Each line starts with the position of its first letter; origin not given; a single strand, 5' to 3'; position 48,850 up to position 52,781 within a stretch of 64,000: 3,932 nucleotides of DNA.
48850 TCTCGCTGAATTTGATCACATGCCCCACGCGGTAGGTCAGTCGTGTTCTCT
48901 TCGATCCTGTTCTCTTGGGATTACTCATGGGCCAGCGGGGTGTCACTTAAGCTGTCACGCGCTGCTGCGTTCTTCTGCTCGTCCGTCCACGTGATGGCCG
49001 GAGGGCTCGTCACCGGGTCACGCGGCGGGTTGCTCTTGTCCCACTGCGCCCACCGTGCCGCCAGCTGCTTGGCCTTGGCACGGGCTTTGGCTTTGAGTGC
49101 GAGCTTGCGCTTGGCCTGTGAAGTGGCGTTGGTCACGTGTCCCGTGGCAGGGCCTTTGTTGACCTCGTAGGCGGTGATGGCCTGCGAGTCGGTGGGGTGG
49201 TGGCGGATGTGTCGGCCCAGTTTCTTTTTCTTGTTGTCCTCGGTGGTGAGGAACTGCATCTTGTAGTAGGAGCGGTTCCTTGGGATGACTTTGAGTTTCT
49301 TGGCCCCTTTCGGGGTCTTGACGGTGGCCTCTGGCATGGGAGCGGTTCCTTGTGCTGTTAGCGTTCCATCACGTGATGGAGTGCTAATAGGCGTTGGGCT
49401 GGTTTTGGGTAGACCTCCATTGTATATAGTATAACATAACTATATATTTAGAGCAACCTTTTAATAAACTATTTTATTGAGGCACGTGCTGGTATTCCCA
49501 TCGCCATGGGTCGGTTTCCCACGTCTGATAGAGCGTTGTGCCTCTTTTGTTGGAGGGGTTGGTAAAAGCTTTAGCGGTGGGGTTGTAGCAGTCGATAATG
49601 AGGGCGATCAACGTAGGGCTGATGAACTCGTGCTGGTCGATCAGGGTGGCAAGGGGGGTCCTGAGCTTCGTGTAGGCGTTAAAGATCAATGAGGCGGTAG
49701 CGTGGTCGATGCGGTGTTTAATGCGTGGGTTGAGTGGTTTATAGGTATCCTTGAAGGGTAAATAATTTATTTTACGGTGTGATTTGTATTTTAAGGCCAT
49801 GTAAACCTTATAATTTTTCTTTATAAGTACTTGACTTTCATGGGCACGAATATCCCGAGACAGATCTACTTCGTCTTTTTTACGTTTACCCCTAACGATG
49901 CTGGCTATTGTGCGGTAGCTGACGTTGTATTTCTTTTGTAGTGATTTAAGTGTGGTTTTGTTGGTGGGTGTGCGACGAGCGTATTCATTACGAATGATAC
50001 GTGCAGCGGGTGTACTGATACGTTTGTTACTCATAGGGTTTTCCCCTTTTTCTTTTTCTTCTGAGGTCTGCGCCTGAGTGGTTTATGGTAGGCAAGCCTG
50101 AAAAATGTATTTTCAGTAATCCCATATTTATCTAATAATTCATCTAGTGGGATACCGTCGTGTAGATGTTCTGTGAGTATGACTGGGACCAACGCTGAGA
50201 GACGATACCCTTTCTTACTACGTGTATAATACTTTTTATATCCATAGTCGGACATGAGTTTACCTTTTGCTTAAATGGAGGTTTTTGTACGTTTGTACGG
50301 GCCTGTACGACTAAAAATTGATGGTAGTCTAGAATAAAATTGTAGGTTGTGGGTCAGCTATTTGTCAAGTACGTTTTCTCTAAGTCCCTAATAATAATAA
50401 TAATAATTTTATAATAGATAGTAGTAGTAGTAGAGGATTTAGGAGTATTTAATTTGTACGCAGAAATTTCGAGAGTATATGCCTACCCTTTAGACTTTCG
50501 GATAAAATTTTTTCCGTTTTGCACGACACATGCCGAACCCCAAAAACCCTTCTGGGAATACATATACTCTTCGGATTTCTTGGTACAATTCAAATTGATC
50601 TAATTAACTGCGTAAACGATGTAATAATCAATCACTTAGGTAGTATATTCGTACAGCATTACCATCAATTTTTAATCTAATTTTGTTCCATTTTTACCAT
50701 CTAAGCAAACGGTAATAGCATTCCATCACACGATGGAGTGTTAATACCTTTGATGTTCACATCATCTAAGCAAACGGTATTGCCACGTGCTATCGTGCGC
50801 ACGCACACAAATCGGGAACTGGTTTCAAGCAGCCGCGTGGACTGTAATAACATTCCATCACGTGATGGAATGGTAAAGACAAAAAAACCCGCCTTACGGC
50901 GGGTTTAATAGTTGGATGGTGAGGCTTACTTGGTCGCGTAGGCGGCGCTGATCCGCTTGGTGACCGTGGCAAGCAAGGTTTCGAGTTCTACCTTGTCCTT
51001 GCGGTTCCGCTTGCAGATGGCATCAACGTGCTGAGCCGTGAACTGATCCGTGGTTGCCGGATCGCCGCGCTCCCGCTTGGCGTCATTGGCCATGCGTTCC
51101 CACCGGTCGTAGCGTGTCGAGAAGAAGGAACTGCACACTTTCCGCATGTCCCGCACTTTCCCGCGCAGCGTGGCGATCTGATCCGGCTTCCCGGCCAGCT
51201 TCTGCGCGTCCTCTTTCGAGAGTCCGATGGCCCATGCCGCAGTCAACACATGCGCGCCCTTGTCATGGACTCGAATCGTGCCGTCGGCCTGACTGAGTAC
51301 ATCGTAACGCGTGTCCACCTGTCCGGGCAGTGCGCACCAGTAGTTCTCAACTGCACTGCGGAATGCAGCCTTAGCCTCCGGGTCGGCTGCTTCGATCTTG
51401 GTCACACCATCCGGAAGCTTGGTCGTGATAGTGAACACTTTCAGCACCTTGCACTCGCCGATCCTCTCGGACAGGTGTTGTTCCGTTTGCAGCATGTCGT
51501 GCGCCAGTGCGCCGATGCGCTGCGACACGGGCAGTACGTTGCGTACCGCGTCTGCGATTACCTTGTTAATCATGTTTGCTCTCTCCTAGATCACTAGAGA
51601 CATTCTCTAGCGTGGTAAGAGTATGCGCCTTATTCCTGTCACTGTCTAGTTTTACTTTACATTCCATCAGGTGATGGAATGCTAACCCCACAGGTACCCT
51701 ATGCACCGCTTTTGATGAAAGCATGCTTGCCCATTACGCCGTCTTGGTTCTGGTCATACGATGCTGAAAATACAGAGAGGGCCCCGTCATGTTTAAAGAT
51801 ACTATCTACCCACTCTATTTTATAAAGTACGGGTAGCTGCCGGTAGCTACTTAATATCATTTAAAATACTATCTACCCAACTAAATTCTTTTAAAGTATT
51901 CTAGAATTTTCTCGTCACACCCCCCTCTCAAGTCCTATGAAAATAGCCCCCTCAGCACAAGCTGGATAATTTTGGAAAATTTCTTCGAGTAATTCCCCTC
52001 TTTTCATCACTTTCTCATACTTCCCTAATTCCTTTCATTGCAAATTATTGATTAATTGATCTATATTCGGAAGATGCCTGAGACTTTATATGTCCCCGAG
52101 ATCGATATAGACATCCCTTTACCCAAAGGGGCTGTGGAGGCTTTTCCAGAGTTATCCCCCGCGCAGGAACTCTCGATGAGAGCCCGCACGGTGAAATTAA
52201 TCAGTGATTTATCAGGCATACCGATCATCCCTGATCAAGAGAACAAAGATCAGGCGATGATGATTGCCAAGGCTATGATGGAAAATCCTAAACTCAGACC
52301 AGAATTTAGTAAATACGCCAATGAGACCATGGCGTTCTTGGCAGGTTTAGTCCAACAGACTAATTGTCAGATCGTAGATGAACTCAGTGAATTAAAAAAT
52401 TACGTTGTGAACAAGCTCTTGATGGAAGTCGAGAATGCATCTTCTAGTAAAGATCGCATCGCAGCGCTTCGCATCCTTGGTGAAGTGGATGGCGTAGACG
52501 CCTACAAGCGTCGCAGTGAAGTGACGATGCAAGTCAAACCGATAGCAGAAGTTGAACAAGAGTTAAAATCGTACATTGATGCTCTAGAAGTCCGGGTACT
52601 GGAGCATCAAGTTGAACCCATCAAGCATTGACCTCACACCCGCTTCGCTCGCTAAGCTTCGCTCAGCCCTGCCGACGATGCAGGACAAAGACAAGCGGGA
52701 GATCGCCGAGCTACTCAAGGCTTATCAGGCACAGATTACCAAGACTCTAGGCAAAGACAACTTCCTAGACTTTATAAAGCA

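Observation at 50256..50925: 670-bp noncoding hub with iteron-like repeats, microsatellites and a long-range inverted repeat, probably an origin or early-control region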

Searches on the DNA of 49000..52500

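Call 14: search_rna_families(source=window, start=49000, end=52500, threshold=evalue, max_evalue=1)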
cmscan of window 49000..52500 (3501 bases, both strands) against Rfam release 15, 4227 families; matches with E-value up to 1: 2.
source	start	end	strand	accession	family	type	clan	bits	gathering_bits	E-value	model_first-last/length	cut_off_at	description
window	50879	50977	-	RF00513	Trp_leader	Cis-reg; leader;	-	22.7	41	0.2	1-100/100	no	Tryptophan operon leader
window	50846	50906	+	RF00624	P9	Gene;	-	20.8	43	0.28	1-74/74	no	Pseudomonas sRNA P9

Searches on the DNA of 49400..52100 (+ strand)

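Call 4: search_dna_similar(query=window:49400-52100:+, collection=phages, mode=near, max_rows=30)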
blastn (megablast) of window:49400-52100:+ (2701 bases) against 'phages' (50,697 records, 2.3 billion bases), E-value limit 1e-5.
No match.

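Call 98: search_dna_similar(query=window:50256-50925:+, collection=phages, mode=distant, max_evalue=0.01, max_rows=15)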
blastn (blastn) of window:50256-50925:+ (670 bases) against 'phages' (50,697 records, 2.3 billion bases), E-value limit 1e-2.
No match.

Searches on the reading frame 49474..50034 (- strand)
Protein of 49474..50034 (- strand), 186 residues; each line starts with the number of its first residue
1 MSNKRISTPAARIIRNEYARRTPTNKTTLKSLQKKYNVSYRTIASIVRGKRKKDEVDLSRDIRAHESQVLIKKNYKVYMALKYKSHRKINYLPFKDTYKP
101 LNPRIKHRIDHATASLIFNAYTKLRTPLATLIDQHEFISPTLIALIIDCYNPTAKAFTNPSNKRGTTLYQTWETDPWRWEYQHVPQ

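Call 11: search_protein_families(library=pfam, proteins=[window:49474-50034:-], max_evalue=0.01)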
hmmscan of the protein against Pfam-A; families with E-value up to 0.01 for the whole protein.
window:49474-50034:- (186 aa): 0 families

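Call 18: find_related_loci(query=window:49474-50034:-, collection=viral_contigs, flank=6000)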
Query window:49474-50034:- (186 aa) in viral_contigs; peptide patterns used: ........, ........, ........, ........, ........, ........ (x = any residue, [..] = any of these).
5 stretches matched a pattern, but none encodes a relative of the query by tblastn (E <= 1e-3).

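Call 29: search_protein_families(library=phrogs, proteins=[window:49474-50034:-], max_evalue=0.01)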
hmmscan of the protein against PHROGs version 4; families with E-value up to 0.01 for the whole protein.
window:49474-50034:- (186 aa): 1 family
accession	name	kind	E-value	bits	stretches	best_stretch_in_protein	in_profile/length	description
phrog_59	-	DNA, RNA and nucleotide metabolism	0.00034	21.1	1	27-100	247-321/423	HNH endonuclease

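Call 30: search_protein_families(library=padloc, proteins=[window:49474-50034:-], max_evalue=0.01)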
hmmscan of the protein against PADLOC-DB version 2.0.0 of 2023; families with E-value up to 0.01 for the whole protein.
window:49474-50034:- (186 aa): 0 families

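Call 31: find_homologous_proteins(query=window:49474-50034:-, max_evalue=0.001)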
Query window:49474-50034:- (186 aa): 1 proteins with E <= 0.001 among 49 candidates.
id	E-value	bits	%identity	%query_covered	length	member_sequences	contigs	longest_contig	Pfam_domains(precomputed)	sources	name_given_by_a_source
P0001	1.9e-119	414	100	100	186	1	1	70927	-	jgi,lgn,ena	-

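Call 43: search_protein_families(library=ncbifam, proteins=[window:49474-50034:-], max_evalue=0.01)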
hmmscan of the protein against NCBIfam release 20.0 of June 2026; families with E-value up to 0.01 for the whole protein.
window:49474-50034:- (186 aa): 0 families

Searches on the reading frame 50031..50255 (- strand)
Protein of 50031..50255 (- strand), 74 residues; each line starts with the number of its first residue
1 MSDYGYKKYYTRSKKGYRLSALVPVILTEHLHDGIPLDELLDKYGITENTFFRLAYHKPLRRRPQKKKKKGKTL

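Call 11: search_protein_families(library=pfam, proteins=[window:50031-50255:-], max_evalue=0.01)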
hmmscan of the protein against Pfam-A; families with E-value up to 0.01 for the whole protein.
window:50031-50255:- (74 aa): 0 families

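Call 20: find_encoding_contigs(protein=window:50031-50255:-, flank=4000, max_places=10)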
Protein window:50031-50255:- (74 aa): 5 contigs read that carry it; 4 places shown.
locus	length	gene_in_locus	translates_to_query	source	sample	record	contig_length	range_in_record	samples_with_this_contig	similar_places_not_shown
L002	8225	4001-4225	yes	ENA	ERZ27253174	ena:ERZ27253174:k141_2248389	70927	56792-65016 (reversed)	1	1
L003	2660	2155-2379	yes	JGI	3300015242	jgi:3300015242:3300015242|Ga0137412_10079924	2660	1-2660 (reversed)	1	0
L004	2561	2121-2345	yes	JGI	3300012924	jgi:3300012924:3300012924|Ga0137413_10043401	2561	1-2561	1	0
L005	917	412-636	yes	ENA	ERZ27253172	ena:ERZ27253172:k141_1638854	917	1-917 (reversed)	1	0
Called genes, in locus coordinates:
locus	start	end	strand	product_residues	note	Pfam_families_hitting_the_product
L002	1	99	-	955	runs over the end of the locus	-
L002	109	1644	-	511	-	PF03237:Terminase_6N (faint), PF17289:Terminase_6C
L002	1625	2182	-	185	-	-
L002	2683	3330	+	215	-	-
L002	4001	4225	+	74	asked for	-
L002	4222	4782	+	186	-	-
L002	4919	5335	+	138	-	PF22887:DUF7022 (weak)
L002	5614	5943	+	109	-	-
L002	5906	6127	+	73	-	-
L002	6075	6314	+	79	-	-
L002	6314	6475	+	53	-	-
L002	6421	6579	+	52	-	-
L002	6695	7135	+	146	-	-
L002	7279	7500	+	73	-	-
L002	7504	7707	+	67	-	-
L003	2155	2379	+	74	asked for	-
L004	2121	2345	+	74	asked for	-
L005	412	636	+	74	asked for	-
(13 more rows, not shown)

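Call 29: search_protein_families(library=phrogs, proteins=[window:50031-50255:-], max_evalue=0.01)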
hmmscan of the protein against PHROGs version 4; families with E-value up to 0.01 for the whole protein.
window:50031-50255:- (74 aa): 0 families

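Call 30: search_protein_families(library=padloc, proteins=[window:50031-50255:-], max_evalue=0.01)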
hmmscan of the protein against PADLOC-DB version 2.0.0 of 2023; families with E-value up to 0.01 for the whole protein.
window:50031-50255:- (74 aa): 0 families

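Call 43: search_protein_families(library=ncbifam, proteins=[window:50031-50255:-], max_evalue=0.01)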
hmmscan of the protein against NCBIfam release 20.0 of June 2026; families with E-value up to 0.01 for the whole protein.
window:50031-50255:- (74 aa): 0 families

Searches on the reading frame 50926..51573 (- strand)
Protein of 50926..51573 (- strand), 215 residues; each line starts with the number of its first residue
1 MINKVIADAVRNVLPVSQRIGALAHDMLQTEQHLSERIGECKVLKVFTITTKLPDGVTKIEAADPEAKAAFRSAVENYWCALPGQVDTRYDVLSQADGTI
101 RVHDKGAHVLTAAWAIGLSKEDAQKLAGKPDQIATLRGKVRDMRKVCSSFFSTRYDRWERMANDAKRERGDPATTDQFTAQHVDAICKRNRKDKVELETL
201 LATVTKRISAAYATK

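Call 11: search_protein_families(library=pfam, proteins=[window:50926-51573:-], max_evalue=0.01)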
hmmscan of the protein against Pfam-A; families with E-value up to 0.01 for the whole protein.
window:50926-51573:- (215 aa): 0 families

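Call 21: find_encoding_contigs(protein=window:50926-51573:-, flank=4000, max_places=10)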
Protein window:50926-51573:- (215 aa): 8 contigs read that carry it; 7 places shown.
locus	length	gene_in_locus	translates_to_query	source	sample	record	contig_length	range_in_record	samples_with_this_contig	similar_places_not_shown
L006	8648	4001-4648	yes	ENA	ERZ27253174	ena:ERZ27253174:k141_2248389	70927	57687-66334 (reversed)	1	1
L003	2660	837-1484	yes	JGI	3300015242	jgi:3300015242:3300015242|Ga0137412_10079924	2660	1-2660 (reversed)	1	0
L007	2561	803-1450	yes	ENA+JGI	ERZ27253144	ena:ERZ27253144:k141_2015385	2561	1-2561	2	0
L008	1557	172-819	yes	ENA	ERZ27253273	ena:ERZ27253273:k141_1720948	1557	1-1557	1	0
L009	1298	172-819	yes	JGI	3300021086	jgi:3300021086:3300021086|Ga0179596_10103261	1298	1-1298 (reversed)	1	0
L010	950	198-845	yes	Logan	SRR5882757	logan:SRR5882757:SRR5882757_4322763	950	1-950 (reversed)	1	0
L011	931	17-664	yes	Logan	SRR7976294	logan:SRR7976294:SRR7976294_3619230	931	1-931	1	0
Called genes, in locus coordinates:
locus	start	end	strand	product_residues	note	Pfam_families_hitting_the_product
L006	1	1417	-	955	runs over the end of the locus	-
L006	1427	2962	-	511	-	PF03237:Terminase_6N (faint), PF17289:Terminase_6C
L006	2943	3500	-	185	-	-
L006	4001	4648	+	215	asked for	-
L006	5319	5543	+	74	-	-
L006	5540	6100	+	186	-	-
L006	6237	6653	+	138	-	PF22887:DUF7022 (weak)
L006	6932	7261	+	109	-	-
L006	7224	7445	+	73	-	-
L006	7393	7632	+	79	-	-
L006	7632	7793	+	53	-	-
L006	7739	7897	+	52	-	-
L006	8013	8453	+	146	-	-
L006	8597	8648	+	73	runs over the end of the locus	-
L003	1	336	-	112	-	?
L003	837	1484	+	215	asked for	-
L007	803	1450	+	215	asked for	-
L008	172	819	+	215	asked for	-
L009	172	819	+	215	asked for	-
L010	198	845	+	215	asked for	-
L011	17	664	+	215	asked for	-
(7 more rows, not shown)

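Call 29: search_protein_families(library=phrogs, proteins=[window:50926-51573:-], max_evalue=0.01)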
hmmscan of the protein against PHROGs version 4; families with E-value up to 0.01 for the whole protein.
window:50926-51573:- (215 aa): 0 families

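Call 30: search_protein_families(library=padloc, proteins=[window:50926-51573:-], max_evalue=0.01)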
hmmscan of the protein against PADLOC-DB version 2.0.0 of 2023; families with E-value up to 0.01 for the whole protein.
window:50926-51573:- (215 aa): 0 families

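Call 41: find_homologous_proteins(query=window:50926-51573:-, max_evalue=0.001)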
Query window:50926-51573:- (215 aa): 1 proteins with E <= 0.001 among 399 candidates.
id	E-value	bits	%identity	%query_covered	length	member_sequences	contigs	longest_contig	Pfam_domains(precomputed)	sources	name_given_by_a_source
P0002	2.3e-137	473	100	100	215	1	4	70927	-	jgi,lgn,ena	-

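Call 42: search_solved_structures(query=window:50926-51573:-, max_evalue=1)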
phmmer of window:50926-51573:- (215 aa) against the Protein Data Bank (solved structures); distinct sequences matched with E-value up to 1: 1.
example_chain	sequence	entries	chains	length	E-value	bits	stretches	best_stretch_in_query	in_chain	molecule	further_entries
6bs9_A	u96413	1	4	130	0.23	14.5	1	42-128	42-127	Stage III sporulation protein AB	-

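Call 43: search_protein_families(library=ncbifam, proteins=[window:50926-51573:-], max_evalue=0.01)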
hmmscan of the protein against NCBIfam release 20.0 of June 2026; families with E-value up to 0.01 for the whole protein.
window:50926-51573:- (215 aa): 0 families

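Call 50: search_protein_representatives(protein=window:50926-51573:-)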
Query: 215 residues. Proteins with E-value up to 0.001 (for the whole library): 7; up to 1e-10: 2; up to 1e-30: 1. The best 7 are listed.
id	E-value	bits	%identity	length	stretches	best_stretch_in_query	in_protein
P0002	7.4e-138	473.1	100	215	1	1-215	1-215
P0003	3.1e-23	99.0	37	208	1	50-208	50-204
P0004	8.9e-10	55.1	36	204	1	58-201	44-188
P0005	7.6e-06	42.2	35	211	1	67-167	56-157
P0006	2.1e-05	40.8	27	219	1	65-199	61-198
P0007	1.7e-04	37.8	32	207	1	65-198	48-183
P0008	7.7e-04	35.7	30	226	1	62-184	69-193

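Call 53: predict_structure(protein=window:50926-51573:-)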
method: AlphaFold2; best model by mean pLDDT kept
length: 215 residues; sequences in the alignment: 1
mean_pLDDT: 43.7   pTM: 0.36
mean pLDDT of the five models: 43.7, 43.1, 39.5, 38.9, 37.4
residues with pLDDT >= 90: 0; 70-90: 0; 50-70: 51; < 50: 164
segments of 3 or more residues with pLDDT < 50: 1-140, 142-144, 146-151, 171-180, 213-215
pLDDT, mean of each block of 10 residues (from residue 1): 41 45 47 39 34 40 42 38 31 37 36 33 40 45 48 53 54 48 54 58 53 47
secondary structure, 60 per line:
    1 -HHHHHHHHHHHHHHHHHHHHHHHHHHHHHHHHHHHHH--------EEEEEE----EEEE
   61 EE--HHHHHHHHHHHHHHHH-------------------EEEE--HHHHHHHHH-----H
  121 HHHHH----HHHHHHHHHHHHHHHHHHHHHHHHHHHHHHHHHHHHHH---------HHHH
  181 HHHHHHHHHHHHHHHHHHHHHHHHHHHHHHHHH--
elements in order: H2-38 E47-52 E57-62 H65-80 E100-103 H106-114 H120-125 H130-167 H177-213

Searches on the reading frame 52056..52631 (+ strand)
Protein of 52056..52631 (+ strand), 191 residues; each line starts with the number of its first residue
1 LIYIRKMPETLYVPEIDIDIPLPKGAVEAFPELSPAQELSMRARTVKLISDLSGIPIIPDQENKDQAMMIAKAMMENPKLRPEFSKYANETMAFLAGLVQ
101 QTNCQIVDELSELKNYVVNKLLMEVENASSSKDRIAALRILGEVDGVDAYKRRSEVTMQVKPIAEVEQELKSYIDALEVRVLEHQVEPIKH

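Call 11: search_protein_families(library=pfam, proteins=[window:52056-52631:+], max_evalue=0.01)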
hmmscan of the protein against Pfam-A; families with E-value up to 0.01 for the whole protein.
window:52056-52631:+ (191 aa): 0 families

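Call 29: search_protein_families(library=phrogs, proteins=[window:52056-52631:+], max_evalue=0.01)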
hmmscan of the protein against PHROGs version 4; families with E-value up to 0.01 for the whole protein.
window:52056-52631:+ (191 aa): 1 family
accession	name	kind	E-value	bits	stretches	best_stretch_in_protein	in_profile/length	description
phrog_5334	-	head and packaging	0.0024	19.1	1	63-160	45-126/162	terminase small subunit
